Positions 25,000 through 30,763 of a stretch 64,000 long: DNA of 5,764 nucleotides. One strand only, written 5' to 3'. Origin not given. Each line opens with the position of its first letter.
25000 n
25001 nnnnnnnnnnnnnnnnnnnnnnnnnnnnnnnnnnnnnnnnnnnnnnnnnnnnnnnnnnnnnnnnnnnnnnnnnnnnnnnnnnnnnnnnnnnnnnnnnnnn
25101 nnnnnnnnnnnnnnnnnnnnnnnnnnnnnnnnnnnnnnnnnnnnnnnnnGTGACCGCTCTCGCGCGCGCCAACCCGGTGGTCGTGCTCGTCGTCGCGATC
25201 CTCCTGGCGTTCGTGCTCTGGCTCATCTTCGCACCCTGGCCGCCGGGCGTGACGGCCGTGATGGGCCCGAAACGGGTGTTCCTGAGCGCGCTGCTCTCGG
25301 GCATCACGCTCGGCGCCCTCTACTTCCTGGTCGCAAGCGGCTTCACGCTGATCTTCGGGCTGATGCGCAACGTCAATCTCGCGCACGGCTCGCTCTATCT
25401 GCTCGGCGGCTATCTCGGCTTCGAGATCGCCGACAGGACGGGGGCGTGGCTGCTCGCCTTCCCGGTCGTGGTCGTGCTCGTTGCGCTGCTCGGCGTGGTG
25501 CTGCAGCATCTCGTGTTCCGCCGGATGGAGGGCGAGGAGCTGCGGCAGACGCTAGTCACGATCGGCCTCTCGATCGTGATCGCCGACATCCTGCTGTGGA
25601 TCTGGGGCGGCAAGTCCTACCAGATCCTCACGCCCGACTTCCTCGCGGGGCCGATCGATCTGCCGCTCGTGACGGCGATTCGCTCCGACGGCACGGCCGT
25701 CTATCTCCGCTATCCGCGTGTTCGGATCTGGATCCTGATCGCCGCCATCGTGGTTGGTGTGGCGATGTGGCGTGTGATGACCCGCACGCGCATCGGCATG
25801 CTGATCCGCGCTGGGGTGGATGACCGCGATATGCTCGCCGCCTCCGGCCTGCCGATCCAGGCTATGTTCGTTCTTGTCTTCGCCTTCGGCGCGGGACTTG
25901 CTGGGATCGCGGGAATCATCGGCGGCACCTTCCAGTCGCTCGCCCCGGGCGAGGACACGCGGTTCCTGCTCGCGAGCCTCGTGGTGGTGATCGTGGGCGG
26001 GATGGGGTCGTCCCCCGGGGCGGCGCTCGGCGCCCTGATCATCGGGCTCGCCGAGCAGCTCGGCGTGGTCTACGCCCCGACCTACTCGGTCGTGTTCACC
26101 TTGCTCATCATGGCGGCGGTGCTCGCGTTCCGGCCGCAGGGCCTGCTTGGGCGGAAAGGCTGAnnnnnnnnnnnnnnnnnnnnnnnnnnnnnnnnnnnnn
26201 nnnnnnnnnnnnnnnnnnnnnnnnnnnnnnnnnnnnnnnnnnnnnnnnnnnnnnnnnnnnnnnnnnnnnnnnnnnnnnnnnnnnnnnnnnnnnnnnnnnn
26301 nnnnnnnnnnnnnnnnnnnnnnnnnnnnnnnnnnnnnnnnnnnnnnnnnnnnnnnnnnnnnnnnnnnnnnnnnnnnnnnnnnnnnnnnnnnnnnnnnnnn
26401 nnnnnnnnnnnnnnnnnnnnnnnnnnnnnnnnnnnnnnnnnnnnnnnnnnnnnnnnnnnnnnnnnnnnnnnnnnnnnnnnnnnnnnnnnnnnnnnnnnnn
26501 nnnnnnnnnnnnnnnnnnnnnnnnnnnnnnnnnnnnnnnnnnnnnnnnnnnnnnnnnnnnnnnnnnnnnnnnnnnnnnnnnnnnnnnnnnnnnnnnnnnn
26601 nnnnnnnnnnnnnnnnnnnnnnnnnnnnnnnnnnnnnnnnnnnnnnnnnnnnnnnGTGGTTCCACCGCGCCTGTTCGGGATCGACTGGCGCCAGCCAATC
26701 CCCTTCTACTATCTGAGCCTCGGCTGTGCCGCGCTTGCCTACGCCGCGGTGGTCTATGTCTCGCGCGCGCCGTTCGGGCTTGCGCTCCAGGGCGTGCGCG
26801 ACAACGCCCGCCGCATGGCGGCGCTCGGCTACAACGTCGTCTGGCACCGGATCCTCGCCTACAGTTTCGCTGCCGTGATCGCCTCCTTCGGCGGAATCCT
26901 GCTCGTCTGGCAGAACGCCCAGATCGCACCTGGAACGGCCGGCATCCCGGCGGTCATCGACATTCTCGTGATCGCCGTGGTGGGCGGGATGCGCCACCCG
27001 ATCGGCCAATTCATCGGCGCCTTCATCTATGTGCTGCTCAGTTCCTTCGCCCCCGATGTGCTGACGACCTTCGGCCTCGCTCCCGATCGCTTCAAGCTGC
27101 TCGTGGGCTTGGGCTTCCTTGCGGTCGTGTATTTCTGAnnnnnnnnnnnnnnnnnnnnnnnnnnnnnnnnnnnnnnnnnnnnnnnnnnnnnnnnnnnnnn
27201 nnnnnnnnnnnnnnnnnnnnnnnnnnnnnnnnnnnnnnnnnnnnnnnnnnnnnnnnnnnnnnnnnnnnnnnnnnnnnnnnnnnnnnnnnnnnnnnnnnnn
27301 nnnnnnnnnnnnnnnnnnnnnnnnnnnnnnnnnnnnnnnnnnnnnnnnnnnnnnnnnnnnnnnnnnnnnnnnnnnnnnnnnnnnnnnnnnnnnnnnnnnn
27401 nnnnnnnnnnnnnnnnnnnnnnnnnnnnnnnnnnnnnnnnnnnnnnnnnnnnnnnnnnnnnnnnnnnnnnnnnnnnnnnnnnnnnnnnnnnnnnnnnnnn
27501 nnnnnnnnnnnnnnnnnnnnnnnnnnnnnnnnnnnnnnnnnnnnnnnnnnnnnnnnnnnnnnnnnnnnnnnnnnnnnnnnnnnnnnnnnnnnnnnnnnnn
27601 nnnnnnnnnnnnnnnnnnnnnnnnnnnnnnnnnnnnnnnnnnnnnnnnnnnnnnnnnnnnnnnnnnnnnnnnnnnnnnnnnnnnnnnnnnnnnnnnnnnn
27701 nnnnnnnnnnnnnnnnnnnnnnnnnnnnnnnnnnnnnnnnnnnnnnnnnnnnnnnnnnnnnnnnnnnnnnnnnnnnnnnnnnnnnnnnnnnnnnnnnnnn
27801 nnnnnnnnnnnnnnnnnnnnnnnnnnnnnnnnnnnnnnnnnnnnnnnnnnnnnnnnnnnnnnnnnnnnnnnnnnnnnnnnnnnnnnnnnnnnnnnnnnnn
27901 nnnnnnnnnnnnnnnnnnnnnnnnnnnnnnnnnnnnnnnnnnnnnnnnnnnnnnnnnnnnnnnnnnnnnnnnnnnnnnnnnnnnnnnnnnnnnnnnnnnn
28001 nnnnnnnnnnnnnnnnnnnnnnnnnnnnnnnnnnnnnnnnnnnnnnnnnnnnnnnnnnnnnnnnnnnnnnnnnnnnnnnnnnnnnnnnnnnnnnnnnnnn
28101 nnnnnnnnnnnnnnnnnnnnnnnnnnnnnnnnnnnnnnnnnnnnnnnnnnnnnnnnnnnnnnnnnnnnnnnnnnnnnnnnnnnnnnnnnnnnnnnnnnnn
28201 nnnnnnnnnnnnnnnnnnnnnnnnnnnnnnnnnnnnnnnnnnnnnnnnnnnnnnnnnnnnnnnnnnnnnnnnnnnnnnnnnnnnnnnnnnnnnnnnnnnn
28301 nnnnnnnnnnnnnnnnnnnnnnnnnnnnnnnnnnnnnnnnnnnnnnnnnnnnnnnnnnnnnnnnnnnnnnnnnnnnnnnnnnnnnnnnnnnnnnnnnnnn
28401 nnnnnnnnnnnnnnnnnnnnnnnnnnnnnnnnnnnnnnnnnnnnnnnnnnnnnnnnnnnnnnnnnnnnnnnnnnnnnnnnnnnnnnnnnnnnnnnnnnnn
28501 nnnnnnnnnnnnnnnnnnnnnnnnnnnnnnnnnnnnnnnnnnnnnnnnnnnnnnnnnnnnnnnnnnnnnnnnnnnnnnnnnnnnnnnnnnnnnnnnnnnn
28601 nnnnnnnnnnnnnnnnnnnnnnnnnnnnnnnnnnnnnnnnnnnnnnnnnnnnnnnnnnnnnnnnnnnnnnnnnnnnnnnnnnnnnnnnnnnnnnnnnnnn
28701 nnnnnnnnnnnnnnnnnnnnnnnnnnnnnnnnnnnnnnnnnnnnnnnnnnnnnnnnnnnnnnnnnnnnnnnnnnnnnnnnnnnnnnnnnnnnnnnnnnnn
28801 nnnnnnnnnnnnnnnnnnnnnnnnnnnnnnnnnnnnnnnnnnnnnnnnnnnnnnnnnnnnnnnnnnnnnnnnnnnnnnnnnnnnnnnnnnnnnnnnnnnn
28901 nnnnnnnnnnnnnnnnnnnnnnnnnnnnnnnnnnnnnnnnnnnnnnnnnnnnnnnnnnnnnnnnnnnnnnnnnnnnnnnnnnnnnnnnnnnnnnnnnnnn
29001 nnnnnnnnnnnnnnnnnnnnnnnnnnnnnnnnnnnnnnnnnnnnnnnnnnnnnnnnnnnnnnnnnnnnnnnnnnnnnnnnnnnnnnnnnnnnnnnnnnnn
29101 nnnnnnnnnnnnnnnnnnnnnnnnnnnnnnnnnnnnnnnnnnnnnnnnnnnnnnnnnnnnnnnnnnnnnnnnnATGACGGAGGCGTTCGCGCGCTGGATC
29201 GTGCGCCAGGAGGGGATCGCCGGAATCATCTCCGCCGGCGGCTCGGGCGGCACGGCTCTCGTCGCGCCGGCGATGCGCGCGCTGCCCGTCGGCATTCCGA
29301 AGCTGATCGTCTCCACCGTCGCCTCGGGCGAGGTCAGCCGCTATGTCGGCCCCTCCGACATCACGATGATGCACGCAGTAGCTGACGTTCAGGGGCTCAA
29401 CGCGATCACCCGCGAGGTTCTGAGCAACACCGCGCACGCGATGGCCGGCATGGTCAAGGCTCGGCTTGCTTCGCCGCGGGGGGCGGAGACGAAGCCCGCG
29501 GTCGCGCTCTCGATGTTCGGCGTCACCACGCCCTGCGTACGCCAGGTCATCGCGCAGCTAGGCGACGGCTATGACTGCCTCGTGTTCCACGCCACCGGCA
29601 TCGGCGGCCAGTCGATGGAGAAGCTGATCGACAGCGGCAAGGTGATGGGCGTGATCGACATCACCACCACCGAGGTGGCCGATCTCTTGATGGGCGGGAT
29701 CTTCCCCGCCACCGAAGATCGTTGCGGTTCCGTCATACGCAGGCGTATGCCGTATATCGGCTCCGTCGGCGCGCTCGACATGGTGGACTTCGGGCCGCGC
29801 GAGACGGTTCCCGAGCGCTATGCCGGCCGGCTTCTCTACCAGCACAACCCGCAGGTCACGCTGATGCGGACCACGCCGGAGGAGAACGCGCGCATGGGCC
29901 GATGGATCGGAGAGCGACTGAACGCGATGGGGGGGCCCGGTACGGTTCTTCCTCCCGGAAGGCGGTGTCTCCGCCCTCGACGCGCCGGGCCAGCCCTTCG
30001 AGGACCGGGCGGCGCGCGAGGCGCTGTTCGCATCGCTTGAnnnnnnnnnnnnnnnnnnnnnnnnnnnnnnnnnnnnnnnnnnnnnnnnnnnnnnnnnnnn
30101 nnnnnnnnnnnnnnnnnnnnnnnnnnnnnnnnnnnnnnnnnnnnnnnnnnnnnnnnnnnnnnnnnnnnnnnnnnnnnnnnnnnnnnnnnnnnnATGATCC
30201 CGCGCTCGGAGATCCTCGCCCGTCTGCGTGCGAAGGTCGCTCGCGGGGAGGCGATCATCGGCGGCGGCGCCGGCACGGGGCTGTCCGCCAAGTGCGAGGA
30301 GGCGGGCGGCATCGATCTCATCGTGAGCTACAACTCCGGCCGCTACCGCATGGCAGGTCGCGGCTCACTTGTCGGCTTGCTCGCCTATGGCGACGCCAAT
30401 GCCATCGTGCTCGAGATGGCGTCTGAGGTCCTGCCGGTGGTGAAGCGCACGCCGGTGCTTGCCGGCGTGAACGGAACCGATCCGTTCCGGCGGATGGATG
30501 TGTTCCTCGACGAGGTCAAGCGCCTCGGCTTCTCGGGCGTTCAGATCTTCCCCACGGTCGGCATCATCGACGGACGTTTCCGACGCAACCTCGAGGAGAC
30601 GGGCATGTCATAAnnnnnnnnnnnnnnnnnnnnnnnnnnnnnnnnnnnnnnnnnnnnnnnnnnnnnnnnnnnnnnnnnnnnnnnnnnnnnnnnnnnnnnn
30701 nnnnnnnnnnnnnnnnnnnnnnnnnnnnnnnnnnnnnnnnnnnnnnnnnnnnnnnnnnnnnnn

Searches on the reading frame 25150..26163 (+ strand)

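Call 8: search_protein_families(library=pfam, proteins=[window:25150-26163:+], max_evalue=0.0001)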
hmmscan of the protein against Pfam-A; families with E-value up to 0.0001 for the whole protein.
window:25150-26163:+ (337 aa): 1 family
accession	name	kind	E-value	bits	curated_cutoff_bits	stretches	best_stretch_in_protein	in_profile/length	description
PF02653.21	BPD_transp_2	-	1.8e-33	116.3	26.8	1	48-325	2-269/269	Branched-chain amino acid transport system / permease component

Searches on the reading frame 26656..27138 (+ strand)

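Call 8: search_protein_families(library=pfam, proteins=[window:26656-27138:+], max_evalue=0.0001)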
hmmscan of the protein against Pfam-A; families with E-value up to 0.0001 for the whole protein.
window:26656-27138:+ (160 aa): 1 family
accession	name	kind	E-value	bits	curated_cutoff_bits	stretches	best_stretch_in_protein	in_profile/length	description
PF02653.21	BPD_transp_2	-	4.6e-20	72.3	26.8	1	24-157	138-268/269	Branched-chain amino acid transport system / permease component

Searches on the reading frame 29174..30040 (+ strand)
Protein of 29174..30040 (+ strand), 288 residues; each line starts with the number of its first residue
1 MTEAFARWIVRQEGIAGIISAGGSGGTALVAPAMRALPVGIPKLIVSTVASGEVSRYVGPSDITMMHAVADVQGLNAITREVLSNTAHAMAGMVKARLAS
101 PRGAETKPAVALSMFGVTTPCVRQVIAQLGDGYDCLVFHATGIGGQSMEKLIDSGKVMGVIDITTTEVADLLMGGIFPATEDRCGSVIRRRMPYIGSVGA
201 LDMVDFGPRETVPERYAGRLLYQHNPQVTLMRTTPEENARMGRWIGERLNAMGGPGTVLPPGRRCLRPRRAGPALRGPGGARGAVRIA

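Call 8: search_protein_families(library=pfam, proteins=[window:29174-30040:+], max_evalue=0.0001)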
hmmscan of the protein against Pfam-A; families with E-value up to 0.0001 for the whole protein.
window:29174-30040:+ (288 aa): 2 families
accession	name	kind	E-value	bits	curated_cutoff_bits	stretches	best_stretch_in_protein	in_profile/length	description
PF23189.1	UPF0261_C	-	1.6e-64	217.6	27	1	107-262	1-157/218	Uncharacterised protein family (UPF0261) C-terminal domain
PF06792.17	UPF0261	-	1.6e-40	139.4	27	1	4-97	79-174/176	Uncharacterised protein family (UPF0261) N-terminal domain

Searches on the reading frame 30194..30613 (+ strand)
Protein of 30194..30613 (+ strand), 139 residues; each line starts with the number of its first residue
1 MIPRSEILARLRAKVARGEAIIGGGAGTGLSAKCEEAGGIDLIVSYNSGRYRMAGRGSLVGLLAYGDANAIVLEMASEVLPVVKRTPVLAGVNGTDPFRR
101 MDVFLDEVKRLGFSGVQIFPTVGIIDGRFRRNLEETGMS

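Call 9: search_protein_families(library=pfam, proteins=[window:30194-30613:+], max_evalue=0.0001)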
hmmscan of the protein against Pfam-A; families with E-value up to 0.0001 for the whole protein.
window:30194-30613:+ (139 aa): 1 family
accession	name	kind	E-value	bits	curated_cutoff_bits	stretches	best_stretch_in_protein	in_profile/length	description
PF09370.16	PEP_hydrolase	-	1e-64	218.8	33.8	1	6-139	1-134/267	Phosphoenolpyruvate hydrolase-like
